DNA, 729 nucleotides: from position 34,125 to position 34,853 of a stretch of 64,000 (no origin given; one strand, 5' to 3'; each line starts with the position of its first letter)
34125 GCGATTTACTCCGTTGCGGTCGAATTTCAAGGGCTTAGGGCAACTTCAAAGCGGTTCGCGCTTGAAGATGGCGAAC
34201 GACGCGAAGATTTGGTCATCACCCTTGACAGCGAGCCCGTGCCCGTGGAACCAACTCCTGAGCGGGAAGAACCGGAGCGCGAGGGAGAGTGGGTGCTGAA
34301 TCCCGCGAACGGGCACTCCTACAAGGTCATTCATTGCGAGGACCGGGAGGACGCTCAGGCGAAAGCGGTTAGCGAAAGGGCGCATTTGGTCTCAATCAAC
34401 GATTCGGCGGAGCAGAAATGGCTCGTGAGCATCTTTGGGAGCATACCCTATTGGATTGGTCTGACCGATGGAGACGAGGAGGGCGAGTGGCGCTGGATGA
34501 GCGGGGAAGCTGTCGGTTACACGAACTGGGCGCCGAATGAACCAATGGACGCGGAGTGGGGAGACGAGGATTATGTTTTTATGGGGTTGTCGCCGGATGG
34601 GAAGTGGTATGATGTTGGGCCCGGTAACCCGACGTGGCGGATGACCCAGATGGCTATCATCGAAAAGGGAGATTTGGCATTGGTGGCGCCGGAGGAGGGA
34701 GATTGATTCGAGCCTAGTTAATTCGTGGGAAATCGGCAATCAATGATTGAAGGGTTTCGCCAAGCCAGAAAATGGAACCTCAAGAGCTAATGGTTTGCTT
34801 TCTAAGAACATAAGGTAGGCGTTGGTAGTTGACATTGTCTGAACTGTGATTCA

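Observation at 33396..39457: Eukaryote-like cluster: two C-type-lectin paralogs bracketing a secreted 14-blade WD40 protein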

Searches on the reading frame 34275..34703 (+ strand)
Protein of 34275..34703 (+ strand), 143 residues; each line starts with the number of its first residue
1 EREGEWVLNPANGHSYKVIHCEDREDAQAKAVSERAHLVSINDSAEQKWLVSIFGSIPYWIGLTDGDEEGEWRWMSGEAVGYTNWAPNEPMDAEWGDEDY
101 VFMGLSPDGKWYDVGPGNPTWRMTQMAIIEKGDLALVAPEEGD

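Call 8: search_solved_structures(query=window:34275-34703:+, max_evalue=1, show_alignments=3)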
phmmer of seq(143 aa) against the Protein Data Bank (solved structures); distinct sequences matched with E-value up to 1: 198 (the best 60 are shown).
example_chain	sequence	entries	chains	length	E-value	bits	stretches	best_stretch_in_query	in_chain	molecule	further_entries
7qsr_A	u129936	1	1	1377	1.6e-28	102.7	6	26-93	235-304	Secretory phospholipase A2 receptor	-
5xts_A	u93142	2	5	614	3.8e-21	78.8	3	10-126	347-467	Macrophage mannose receptor 1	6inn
7jpu_A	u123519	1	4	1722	1.2e-19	73.9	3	25-99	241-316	Lymphocyte antigen 75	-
7jpt_A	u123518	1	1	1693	1.3e-19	73.8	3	25-99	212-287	Lymphocyte antigen 75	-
9wyt_J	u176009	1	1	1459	2.5e-18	69.6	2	35-93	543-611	yolk sac IgY receptor precursor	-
5ao6_A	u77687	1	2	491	2.6e-14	56.5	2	9-116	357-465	C-TYPE MANNOSE RECEPTOR 2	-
5e4k_A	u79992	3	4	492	3e-14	56.3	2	9-116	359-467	C-type mannose receptor 2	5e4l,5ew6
5ao5_A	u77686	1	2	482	3.1e-14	56.3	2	9-116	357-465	C-TYPE MANNOSE RECEPTOR 2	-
2ox9_A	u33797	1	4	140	4.7e-14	55.7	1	19-113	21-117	Collectin placenta 1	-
5xtw_A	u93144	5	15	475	1.1e-13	54.5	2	10-119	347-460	Macrophage mannose receptor 1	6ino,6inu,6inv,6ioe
2ox8_A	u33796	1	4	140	4.1e-13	52.7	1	19-113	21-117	Scavenger receptor with C-type lectin type I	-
6pwr_A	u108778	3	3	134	2.6e-12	50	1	28-118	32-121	Fc fragment of IgE receptor II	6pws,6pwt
6y0m_A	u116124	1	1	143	4.8e-12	49.2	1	35-114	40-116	Low affinity immunoglobulin epsilon Fc receptor membrane-bound form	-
6y0l_A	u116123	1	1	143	8.1e-12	48.4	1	35-114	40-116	Low affinity immunoglobulin epsilon Fc receptor membrane-bound form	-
1tdq_B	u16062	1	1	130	1.7e-11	47.4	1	11-114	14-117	Aggrecan core protein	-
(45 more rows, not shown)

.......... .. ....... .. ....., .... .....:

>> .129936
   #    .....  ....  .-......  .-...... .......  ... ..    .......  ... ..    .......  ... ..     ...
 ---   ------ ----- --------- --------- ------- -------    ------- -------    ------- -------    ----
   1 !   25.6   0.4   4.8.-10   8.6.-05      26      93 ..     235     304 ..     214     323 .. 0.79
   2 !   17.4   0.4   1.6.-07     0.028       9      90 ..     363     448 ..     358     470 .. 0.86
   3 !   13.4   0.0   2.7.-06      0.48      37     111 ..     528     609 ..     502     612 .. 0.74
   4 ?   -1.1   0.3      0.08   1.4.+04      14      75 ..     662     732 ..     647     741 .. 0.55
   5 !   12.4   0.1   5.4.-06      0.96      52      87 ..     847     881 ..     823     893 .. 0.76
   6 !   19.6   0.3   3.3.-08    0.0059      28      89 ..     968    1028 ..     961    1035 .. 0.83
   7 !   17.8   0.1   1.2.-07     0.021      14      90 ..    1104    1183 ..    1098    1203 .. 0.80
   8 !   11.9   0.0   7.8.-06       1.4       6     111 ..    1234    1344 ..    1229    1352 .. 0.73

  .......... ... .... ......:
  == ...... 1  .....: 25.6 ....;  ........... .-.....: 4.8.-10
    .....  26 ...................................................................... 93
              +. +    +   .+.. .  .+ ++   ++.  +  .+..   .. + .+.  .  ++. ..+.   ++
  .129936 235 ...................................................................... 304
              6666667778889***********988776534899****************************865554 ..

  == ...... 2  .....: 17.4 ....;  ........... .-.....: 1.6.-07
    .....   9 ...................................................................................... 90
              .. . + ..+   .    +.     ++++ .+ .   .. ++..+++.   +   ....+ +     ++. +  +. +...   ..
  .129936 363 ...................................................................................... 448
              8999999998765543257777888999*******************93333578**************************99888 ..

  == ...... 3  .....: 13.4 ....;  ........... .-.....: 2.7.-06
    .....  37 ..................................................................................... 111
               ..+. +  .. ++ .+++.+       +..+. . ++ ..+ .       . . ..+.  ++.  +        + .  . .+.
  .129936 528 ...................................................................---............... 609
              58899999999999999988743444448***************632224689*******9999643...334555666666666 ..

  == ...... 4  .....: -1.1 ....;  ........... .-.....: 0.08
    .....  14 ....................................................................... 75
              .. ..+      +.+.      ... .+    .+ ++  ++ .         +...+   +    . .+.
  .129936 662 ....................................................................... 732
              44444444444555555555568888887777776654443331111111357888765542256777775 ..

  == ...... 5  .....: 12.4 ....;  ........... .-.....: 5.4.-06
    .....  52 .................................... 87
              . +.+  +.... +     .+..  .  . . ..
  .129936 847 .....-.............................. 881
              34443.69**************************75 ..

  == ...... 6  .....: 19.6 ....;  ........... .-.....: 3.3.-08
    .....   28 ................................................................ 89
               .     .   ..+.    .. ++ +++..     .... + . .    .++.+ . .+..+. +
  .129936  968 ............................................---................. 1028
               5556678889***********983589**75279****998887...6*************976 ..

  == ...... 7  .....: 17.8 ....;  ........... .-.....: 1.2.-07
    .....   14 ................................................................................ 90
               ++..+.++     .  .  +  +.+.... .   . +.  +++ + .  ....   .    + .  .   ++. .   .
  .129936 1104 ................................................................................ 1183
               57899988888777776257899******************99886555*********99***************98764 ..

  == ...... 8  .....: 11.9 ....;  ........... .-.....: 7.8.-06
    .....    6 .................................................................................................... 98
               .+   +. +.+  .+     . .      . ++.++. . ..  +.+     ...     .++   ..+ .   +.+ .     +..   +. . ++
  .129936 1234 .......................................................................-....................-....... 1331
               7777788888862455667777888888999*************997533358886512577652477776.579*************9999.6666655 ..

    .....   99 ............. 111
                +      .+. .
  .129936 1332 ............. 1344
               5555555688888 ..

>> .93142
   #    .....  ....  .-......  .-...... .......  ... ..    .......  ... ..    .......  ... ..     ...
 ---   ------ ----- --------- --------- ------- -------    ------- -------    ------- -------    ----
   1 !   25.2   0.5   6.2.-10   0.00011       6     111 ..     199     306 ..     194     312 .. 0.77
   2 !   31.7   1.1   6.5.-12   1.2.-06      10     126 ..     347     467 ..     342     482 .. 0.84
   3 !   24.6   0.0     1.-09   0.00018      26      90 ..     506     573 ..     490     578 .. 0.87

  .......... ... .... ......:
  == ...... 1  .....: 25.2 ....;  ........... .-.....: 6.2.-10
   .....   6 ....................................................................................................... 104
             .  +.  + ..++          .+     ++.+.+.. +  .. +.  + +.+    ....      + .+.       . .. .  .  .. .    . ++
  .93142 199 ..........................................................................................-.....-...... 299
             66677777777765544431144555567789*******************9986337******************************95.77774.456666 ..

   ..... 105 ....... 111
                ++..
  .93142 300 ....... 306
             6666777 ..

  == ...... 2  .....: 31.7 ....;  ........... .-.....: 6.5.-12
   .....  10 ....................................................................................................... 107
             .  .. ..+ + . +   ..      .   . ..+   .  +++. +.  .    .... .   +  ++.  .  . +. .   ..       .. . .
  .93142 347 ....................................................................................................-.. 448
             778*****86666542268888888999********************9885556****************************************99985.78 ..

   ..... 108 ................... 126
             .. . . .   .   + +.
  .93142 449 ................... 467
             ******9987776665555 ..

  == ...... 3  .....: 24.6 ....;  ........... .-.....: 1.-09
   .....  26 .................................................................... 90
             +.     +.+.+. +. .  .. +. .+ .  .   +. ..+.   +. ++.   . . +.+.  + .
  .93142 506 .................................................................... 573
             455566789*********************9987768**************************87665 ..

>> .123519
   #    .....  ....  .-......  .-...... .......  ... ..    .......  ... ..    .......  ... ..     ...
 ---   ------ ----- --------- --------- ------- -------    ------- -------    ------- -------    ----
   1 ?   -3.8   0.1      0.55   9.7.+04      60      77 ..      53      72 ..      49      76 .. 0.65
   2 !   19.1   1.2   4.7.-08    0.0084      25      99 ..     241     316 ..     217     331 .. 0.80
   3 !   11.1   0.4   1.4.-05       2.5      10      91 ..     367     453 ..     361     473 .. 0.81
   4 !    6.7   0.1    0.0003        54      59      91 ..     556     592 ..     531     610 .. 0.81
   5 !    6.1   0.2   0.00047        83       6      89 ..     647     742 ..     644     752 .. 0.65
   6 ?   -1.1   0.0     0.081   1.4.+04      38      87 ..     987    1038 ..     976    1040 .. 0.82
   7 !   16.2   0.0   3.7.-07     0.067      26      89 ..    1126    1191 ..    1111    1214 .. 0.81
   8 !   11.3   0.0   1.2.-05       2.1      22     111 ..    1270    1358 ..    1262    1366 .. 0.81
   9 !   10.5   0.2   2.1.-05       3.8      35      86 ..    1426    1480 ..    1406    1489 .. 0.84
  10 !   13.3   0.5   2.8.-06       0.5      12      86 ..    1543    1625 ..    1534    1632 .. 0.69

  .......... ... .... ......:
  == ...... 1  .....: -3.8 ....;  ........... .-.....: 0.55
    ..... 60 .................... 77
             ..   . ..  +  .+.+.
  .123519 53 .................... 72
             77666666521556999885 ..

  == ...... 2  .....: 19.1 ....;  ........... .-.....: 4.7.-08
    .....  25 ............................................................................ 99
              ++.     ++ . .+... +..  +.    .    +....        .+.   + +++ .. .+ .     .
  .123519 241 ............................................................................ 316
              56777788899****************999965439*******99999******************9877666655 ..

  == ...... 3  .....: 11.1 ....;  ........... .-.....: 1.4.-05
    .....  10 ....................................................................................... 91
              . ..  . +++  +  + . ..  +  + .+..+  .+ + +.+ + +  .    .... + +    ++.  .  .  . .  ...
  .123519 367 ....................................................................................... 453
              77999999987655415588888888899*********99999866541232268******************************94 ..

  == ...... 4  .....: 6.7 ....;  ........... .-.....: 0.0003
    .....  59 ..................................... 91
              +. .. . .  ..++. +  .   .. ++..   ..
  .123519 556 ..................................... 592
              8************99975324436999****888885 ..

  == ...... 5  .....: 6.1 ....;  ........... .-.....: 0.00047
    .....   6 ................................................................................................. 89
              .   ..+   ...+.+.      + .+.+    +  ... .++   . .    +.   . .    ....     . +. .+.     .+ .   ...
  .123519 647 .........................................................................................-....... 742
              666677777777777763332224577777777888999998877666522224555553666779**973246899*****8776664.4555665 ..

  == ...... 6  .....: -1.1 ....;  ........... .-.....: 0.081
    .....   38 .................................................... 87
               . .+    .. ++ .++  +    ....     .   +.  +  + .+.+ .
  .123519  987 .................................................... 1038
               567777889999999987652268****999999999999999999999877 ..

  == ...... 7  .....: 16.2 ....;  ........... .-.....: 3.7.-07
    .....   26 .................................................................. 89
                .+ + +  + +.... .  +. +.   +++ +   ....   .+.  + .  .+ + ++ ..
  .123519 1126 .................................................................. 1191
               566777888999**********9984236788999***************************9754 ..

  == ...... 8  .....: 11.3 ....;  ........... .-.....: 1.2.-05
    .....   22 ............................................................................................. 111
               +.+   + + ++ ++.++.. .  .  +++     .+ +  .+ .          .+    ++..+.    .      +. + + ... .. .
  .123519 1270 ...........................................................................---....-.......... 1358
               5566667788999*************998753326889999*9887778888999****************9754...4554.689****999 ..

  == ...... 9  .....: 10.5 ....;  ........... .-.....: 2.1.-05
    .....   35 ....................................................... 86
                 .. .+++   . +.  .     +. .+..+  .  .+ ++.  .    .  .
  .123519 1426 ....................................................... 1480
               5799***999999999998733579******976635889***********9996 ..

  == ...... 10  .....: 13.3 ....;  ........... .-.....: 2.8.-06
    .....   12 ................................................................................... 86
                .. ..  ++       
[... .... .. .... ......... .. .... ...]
